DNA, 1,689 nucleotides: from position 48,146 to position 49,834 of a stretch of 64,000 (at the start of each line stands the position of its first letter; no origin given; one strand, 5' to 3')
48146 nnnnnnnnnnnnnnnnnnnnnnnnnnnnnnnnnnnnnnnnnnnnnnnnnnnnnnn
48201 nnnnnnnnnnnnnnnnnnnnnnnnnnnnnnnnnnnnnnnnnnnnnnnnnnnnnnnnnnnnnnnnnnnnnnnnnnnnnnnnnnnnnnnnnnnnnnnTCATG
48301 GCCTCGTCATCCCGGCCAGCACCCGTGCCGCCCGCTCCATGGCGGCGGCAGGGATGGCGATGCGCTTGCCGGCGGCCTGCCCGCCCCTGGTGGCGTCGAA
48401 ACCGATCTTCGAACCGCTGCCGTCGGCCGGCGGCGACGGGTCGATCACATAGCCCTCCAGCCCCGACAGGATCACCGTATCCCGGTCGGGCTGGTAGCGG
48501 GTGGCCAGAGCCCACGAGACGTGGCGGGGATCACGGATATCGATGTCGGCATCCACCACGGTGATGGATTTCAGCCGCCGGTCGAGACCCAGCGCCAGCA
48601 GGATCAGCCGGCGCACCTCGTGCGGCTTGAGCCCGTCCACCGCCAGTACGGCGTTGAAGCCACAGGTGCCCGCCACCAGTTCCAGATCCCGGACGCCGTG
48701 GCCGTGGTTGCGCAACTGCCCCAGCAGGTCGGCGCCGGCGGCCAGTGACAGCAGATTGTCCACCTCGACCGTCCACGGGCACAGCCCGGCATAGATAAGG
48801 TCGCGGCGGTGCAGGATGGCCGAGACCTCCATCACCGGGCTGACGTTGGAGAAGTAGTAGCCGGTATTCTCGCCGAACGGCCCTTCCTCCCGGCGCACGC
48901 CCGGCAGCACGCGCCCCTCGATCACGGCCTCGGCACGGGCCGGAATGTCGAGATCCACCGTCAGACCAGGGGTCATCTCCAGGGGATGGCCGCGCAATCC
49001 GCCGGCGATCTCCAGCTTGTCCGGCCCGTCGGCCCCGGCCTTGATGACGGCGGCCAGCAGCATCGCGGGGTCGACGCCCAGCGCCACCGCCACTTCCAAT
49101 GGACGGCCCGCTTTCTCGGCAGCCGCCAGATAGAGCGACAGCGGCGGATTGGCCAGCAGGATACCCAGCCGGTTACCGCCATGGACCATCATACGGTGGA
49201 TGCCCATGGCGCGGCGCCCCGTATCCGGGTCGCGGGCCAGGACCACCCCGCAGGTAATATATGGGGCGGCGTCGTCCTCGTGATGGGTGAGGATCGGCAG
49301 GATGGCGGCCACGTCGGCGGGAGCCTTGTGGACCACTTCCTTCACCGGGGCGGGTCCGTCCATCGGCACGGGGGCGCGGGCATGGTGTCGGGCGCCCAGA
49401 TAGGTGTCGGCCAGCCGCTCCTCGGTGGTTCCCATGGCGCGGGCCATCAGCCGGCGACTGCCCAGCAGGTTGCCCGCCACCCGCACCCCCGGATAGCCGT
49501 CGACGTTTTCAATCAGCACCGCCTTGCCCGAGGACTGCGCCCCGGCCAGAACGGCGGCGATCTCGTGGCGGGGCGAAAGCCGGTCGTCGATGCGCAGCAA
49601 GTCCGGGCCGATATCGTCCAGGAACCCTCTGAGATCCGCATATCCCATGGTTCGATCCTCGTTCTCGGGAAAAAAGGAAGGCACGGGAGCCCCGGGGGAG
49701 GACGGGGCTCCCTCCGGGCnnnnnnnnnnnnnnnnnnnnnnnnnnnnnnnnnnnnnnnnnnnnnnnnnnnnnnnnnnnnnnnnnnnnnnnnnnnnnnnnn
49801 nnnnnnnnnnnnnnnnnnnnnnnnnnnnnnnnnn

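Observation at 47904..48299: Archaeal-type CTP-dependent riboflavin kinase (DUF120) translationally coupled to a UbiD-family gene inside the carboxylase operon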

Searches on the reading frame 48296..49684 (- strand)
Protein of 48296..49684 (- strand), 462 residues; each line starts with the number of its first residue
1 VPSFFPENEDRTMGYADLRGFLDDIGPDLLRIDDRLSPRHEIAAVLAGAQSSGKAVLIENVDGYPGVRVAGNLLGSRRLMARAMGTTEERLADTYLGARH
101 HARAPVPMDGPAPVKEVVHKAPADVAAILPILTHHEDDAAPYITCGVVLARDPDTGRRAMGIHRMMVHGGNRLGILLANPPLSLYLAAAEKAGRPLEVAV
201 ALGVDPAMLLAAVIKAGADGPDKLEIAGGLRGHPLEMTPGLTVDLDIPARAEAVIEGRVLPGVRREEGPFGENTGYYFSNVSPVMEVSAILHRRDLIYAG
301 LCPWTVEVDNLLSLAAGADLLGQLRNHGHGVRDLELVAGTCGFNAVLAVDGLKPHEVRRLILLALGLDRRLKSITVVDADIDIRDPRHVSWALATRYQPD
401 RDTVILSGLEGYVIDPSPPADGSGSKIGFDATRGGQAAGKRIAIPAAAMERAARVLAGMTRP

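Call 3: search_protein_families(library=pfam, proteins=[window:48296-49684:-], max_evalue=0.01)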
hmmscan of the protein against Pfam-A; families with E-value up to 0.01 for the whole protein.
window:48296-49684:- (462 aa): 3 families
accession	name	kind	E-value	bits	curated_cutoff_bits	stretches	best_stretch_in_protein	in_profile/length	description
PF01977.22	UbiD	-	1.3e-59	201.3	23.3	1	110-301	6-201/206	3-octaprenyl-4-hydroxybenzoate carboxy-lyase Rift-related domain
PF20696.2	UbiD_C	-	6.5e-25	88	24.2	1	312-431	4-127/127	3-octaprenyl-4-hydroxybenzoate carboxy-lyase C-terminal domain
PF20695.2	UbiD_N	-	6.7e-17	61.8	24.3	1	28-94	9-73/78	3-octaprenyl-4-hydroxybenzoate carboxy-lyase N-terminal domain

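Call 4: search_protein_families(library=ncbifam, proteins=[window:48296-49684:-], max_evalue=0.01)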
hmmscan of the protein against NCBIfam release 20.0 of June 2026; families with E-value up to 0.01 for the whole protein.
window:48296-49684:- (462 aa): 7 families
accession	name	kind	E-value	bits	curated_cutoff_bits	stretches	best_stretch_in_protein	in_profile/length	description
TIGR00148.1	TIGR00148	subfamily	7.8e-85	285.2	244.85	1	18-433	1-437/438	UbiD family decarboxylase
NF041204.1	VdcC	exception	2.2e-72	244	650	1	15-433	1-437/467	non-oxidative hydroxyarylic acid decarboxylases subunit C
TIGR03701.1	mena_SCO4490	equivalog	9.5e-52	176.2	495.9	2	111-410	114-418/433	menaquinone biosynthesis decarboxylase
NF008175.0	PRK10922.1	equivalog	7e-46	156.8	788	2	112-435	128-459/497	4-hydroxy-3-polyprenylbenzoate decarboxylase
TIGR02724.1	phenyl_P_beta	equivalog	2.1e-27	95.6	468.95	1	102-422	97-427/472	phenylphosphate carboxylase subunit beta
NF041219.1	BagN_FevL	exception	2.7e-27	95.4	1000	1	7-327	9-351/502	bagremycin/ferroverdin biosynthesis UbiD family decarboxylase BagN/FevL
TIGR02723.1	phenyl_P_alpha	equivalog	1.8e-23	82.9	564.6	1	30-416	24-423/485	phenylphosphate carboxylase subunit alpha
